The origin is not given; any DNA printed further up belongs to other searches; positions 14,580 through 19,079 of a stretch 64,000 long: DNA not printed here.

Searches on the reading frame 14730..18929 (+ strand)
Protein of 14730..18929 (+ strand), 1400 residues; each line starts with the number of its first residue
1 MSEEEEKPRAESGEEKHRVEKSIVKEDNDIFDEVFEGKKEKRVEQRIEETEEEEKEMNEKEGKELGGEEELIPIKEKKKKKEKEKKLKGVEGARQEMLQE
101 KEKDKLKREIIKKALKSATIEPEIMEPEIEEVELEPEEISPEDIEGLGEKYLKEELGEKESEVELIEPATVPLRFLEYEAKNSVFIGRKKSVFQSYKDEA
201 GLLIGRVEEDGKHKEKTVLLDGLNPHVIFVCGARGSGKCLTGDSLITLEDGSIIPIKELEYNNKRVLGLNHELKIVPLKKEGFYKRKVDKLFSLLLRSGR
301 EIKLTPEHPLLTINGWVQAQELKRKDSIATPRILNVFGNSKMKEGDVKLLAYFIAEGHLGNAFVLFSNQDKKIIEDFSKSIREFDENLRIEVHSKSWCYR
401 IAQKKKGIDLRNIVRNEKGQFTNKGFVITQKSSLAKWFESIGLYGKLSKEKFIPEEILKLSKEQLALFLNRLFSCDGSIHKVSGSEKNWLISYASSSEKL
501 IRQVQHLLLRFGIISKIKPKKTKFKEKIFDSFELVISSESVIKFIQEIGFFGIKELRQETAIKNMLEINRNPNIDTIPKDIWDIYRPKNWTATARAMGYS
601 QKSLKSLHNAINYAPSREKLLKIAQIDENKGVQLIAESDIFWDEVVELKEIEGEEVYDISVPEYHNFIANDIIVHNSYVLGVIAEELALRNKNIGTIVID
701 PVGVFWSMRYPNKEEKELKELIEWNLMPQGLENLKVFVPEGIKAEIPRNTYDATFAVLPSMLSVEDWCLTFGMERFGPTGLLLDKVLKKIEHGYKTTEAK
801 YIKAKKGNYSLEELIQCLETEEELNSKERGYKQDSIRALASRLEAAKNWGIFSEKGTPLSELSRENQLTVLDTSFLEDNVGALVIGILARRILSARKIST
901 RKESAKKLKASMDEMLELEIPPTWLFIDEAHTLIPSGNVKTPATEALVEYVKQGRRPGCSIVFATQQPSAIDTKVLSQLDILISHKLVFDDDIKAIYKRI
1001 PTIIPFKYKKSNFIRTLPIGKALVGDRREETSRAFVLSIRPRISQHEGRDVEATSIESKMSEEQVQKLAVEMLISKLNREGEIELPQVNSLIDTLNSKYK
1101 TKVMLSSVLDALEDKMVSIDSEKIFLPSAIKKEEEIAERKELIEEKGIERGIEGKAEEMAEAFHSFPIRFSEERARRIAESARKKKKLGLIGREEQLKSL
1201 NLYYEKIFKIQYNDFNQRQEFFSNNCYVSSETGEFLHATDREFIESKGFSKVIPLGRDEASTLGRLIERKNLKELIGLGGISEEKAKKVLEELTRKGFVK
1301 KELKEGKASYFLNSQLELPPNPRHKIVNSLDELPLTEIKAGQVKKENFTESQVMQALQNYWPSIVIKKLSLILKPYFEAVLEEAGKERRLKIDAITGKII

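Call 72: search_protein_families(library=pfam, proteins=[window:14730-18929:+], max_evalue=0.00001)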
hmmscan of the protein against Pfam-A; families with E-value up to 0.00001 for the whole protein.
window:14730-18929:+ (1400 aa): 4 families
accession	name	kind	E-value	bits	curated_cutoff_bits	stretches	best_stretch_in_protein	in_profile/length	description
PF14890.11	Intein_splicing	-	2e-26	93.1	35.8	1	246-676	1-155/155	Intein splicing domain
PF14528.11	LAGLIDADG_3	-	1.9e-22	79.7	22.5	1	463-549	1-82/82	LAGLIDADG-like domain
PF01935.23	DUF87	-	4e-08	34.1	23.2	1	677-892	37-220/220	Helicase HerA, central domain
PF05872.18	HerA_C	-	6.9e-07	28.7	22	1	913-1036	249-373/502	Helicase HerA-like C-terminal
